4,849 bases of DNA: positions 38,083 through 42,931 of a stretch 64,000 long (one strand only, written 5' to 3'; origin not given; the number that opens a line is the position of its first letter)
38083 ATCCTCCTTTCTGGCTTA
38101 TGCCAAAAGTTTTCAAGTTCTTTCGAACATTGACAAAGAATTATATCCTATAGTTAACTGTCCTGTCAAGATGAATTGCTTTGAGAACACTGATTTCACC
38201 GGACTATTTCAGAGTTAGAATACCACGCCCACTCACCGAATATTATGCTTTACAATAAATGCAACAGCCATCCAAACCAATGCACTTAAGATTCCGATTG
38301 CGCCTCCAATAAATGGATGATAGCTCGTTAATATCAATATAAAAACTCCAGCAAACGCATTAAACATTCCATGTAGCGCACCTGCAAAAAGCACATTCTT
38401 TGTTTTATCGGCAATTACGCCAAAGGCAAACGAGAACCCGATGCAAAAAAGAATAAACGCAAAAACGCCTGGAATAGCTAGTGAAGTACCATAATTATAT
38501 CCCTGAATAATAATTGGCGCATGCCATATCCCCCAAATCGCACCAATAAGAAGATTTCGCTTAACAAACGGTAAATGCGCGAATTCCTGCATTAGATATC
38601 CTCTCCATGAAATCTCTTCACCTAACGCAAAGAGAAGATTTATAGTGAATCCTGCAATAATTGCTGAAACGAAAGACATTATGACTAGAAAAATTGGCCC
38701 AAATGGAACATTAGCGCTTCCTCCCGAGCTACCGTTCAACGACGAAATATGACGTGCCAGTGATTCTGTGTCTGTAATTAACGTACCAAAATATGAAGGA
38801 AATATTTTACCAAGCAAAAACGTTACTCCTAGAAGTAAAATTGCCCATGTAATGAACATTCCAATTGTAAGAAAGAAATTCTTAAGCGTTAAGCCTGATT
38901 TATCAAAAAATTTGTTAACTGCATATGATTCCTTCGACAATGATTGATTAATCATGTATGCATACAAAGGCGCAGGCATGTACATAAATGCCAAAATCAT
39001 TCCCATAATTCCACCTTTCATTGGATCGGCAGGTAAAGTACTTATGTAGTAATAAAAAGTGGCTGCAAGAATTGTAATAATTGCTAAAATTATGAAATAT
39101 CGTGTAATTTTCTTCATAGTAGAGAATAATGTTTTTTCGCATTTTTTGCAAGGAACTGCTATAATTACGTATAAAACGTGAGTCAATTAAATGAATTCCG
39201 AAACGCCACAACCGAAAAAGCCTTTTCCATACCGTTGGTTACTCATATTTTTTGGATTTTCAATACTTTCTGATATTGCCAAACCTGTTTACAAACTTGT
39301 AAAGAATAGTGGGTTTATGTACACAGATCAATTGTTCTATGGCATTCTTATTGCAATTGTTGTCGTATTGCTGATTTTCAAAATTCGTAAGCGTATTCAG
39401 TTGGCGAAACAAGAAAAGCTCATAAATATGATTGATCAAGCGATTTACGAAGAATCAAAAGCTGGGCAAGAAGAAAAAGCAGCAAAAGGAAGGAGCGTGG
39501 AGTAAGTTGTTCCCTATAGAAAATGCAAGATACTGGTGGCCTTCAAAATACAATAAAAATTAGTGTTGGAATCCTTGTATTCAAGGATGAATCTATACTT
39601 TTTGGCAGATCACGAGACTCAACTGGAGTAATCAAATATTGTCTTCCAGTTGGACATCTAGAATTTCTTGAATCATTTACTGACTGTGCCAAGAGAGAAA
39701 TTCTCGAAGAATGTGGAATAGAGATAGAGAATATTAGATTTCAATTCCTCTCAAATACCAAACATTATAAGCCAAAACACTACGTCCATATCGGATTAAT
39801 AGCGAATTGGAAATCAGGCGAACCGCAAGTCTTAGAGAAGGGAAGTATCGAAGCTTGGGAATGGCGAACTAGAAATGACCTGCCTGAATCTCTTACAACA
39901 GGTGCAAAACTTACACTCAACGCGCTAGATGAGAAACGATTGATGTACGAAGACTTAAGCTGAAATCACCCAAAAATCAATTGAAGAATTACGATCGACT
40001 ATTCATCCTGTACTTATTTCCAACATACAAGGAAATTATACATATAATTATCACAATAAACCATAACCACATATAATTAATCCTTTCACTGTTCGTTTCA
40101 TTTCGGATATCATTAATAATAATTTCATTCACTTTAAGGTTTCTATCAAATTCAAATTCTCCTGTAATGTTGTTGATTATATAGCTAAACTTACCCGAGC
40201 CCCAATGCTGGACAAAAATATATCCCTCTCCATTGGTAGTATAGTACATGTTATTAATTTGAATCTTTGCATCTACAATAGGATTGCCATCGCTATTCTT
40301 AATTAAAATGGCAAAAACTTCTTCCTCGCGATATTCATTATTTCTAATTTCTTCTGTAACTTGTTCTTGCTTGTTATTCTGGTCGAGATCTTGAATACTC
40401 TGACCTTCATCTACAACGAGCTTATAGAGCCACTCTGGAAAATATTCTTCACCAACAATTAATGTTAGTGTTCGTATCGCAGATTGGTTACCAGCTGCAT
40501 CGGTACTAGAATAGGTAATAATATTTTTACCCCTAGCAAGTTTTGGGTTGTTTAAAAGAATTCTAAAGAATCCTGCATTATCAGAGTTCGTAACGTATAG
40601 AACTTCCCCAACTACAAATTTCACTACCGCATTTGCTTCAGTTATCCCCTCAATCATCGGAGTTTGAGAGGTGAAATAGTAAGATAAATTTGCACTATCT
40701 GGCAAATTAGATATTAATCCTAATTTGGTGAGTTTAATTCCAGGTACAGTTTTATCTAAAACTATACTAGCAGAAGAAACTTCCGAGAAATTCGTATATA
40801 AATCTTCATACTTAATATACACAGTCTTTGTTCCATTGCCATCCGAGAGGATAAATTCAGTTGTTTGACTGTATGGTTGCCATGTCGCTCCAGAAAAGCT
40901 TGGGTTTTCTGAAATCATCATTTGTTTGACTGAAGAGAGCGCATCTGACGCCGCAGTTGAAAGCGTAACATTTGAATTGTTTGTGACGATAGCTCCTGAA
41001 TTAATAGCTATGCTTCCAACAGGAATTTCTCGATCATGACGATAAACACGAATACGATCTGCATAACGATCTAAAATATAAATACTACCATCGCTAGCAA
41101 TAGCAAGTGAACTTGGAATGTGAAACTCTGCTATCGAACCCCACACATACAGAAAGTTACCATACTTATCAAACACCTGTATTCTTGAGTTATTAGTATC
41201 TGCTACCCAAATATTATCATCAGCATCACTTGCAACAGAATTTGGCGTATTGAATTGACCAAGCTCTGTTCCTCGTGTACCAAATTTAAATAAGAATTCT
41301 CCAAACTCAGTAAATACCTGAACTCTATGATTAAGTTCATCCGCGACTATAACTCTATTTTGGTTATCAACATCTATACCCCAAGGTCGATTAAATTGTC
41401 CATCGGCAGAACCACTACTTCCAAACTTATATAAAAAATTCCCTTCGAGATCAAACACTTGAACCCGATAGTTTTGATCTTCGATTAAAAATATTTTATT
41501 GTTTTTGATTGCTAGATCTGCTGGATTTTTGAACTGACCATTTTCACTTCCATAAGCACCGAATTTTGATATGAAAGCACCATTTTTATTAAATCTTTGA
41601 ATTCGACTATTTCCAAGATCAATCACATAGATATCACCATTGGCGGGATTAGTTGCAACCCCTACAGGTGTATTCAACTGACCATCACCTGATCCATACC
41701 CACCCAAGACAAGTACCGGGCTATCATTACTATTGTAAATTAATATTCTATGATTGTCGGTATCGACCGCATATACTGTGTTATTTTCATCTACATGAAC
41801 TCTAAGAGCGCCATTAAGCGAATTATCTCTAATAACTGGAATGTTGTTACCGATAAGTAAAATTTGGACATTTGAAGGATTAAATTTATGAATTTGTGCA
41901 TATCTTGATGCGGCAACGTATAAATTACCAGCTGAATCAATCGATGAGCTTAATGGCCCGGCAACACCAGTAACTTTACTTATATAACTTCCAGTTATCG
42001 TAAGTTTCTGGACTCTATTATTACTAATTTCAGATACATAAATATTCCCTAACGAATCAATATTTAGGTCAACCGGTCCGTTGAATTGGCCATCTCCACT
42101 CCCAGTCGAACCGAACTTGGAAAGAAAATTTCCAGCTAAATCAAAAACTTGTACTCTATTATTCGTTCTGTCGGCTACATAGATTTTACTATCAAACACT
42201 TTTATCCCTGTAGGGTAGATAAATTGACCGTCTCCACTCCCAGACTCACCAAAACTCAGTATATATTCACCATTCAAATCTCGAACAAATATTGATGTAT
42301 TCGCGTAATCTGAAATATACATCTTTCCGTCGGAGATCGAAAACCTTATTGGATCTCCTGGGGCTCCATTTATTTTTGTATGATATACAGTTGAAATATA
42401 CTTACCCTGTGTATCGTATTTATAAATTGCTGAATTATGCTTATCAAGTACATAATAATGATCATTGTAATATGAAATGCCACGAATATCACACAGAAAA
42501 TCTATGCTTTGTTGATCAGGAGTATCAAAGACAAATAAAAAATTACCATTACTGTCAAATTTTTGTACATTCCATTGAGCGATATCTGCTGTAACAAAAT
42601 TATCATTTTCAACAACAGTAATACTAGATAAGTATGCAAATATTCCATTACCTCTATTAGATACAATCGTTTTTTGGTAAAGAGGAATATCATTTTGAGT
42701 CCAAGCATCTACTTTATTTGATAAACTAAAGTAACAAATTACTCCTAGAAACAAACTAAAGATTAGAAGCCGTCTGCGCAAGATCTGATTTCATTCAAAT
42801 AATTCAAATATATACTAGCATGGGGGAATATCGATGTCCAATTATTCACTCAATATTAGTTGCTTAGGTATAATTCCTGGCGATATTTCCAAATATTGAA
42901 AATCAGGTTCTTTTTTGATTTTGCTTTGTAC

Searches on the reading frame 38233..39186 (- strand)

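Call 23: search_protein_families(library=pfam, proteins=[window:38233-39186:-], max_evalue=0.001)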
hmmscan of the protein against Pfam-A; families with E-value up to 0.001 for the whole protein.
window:38233-39186:- (317 aa): 1 family
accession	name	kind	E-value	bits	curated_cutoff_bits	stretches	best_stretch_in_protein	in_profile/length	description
PF02517.21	Rce1-like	-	1.9e-11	44.5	22.4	1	175-278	4-93/93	Type II CAAX prenyl endopeptidase Rce1-like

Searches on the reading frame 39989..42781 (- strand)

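Call 23: search_protein_families(library=pfam, proteins=[window:39989-42781:-], max_evalue=0.001)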
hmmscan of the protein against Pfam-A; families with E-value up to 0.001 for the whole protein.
window:39989-42781:- (930 aa): 7 families
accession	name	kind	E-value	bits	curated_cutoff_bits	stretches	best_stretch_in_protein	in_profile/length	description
PF01436.27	NHL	-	2.1e-49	163.6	20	4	463-490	1-28/28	NHL repeat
PF17170.10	DUF5128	-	1.5e-27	97.1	22.9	2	192-269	48-127/321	6-bladed beta-propeller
PF08450.18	SGL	-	8.4e-10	39.1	26.3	0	511-547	183-220/246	SMP-30/Gluconolactonase/LRE-like region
PF25021.1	TEN_NHL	-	2.9e-06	26.9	27.1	0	551-578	327-354/357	Teneurin NHL domain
PF17936.7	Big_6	-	8.4e-05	23.2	27.6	1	705-773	12-80/83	Bacterial Ig domain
PF22701.2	Mala_s_1-like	-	0.00031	21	27.5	0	233-304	87-160/195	Mal s 1 allergenic protein-like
PF24684.1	Vgb_lyase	-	0.0008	18.7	50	0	512-579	98-164/290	Virginiamycin B lyase family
